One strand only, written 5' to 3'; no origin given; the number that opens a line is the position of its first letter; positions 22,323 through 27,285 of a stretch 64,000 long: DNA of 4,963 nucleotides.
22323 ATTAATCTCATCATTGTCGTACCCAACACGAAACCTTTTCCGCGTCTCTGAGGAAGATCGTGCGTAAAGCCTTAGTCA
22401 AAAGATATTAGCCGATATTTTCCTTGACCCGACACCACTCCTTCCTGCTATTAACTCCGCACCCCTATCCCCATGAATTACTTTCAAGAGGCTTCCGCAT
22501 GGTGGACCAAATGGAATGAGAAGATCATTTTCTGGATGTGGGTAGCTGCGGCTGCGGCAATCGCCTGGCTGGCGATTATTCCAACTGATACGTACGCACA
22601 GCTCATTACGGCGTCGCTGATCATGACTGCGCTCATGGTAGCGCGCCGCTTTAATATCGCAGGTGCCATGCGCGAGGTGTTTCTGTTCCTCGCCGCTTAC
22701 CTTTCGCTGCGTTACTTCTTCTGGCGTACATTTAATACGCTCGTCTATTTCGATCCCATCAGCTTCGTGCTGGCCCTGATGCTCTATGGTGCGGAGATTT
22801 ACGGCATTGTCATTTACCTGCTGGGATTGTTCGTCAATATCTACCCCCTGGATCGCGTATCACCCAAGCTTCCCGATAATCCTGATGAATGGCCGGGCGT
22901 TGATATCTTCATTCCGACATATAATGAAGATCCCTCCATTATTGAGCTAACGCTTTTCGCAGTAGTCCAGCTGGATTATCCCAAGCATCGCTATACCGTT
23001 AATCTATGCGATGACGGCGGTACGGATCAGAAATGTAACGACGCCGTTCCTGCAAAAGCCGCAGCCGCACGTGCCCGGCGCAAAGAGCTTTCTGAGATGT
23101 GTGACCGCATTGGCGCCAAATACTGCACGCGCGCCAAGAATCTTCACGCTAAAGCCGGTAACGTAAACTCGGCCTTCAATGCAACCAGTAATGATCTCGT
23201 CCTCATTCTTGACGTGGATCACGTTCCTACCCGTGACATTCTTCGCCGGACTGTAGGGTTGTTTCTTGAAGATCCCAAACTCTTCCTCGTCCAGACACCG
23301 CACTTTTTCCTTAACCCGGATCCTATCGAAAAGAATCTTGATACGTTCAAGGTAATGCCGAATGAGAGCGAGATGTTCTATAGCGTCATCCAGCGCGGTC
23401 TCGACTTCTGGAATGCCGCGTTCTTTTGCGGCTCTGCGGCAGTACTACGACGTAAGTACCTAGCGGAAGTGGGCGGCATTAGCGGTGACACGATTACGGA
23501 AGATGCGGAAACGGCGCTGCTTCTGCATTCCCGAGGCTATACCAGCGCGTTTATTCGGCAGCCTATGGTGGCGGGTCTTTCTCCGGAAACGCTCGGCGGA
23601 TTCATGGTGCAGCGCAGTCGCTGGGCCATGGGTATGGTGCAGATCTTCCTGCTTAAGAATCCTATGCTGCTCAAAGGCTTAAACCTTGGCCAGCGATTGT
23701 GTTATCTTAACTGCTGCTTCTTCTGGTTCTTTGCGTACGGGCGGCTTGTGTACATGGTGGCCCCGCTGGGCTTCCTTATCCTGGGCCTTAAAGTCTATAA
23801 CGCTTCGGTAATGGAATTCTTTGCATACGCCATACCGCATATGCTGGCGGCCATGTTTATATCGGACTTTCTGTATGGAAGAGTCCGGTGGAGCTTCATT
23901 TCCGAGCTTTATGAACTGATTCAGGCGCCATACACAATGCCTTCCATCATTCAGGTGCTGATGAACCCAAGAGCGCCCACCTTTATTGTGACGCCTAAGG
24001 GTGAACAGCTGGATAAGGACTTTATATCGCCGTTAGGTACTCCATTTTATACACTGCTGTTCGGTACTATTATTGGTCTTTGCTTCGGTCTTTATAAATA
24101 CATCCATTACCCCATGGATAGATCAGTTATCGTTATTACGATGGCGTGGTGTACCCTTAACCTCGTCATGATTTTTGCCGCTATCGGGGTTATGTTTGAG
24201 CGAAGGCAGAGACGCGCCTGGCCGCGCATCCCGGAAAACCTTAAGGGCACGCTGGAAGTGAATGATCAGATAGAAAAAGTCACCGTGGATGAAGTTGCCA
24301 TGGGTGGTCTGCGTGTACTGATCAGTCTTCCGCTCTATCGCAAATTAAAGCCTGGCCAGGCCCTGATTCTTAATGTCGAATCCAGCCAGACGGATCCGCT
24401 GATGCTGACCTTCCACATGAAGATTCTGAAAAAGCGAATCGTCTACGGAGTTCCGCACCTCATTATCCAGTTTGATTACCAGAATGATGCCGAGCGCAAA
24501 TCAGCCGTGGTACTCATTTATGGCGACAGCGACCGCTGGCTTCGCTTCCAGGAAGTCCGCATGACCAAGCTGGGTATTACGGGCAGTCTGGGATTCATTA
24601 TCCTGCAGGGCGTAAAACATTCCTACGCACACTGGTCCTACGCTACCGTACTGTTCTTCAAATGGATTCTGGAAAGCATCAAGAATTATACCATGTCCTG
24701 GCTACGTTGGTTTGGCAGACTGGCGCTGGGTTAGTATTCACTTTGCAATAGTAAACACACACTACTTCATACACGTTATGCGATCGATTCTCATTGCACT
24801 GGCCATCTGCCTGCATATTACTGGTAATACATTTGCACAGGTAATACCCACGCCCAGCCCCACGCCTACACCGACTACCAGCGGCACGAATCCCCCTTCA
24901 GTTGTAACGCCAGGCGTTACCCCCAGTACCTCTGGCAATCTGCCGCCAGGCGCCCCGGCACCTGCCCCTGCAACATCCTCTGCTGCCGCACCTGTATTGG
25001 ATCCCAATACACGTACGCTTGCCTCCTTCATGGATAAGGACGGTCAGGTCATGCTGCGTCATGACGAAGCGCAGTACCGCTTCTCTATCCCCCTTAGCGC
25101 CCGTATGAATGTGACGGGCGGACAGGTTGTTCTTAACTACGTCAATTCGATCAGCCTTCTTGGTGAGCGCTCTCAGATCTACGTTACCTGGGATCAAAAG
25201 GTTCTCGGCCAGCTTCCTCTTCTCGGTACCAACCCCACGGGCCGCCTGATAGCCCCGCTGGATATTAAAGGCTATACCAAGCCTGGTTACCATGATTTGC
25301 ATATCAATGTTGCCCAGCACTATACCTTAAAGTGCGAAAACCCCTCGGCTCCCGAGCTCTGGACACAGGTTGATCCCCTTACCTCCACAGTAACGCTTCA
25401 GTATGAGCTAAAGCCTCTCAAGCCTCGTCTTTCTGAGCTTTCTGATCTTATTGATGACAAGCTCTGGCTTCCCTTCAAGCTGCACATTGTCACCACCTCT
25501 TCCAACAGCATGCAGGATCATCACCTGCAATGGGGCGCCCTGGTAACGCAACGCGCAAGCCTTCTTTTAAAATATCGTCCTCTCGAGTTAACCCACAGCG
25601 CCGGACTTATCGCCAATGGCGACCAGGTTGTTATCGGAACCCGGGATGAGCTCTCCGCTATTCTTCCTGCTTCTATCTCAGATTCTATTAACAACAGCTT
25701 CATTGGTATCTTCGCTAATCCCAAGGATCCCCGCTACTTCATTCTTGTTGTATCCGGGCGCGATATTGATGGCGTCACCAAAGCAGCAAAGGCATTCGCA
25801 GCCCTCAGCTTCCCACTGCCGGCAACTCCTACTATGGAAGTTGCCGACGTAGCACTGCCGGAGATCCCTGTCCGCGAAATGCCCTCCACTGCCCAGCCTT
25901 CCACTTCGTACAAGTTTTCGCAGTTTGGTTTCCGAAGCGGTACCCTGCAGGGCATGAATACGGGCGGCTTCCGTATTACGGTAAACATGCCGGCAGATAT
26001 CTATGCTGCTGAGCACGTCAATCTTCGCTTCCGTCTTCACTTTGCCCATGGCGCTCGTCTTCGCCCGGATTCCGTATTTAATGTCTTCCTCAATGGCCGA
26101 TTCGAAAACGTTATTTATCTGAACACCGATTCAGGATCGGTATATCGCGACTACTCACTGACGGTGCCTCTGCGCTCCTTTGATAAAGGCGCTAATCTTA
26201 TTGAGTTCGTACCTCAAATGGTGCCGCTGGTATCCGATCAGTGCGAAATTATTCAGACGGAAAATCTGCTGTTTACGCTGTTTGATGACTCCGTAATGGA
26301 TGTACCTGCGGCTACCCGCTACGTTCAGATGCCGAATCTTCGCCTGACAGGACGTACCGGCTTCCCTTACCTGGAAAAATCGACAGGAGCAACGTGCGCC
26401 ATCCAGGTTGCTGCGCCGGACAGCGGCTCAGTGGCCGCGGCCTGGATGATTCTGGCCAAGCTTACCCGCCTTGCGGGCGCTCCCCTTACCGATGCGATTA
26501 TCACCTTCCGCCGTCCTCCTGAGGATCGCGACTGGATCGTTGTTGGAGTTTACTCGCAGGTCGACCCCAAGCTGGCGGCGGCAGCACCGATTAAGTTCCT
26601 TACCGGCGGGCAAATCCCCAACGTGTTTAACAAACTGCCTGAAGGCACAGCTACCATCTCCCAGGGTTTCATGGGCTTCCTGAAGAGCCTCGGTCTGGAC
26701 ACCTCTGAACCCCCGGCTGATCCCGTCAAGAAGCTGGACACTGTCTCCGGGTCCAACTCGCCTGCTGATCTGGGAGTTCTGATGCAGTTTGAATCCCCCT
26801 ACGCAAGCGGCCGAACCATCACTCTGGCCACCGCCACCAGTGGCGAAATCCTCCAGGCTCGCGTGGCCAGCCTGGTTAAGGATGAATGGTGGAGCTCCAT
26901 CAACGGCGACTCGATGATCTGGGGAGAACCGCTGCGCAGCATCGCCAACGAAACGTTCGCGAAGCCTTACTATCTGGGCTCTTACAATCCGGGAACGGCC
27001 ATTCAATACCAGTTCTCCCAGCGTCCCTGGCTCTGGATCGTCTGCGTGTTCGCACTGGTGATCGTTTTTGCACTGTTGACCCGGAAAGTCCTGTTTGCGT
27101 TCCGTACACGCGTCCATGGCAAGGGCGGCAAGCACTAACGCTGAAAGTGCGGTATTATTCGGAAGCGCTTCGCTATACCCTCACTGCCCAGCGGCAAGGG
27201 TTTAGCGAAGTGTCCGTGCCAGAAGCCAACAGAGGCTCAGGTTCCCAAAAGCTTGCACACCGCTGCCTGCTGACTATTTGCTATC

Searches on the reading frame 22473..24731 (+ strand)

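Call 68: search_protein_families(library=pfam, proteins=[window:22473-24731:+], max_evalue=0.00001)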
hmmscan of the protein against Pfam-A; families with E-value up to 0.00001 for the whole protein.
window:22473-24731:+ (753 aa): 5 families
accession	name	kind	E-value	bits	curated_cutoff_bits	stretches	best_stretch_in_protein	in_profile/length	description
PF13632.12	Glyco_trans_2_3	-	1.8e-23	83.8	27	1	243-461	2-194/198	Glycosyl transferase family group 2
PF13641.12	Glyco_tranf_2_3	-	1.4e-18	68.2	27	1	141-387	1-230/230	Glycosyltransferase like family 2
PF00535.33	Glycos_transf_2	-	1.4e-17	64.5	23.3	1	145-333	2-167/168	Glycosyl transferase family 2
PF13506.12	Glyco_transf_21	-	4.7e-12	46.2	21.7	1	224-385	15-173/174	Glycosyl transferase family 21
PF03552.20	Cellulose_synt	-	7.4e-12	45.1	24.7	1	331-477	413-561/722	Cellulose synthase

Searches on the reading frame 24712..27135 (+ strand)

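Call 68: search_protein_families(library=pfam, proteins=[window:24712-27135:+], max_evalue=0.00001)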
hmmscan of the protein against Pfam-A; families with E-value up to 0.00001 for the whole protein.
window:24712-27135:+ (808 aa): 1 family
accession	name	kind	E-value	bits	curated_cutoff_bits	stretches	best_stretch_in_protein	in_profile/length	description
PF03170.19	BcsB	-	2.4e-80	271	21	1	102-704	7-604/606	Bacterial cellulose synthase subunit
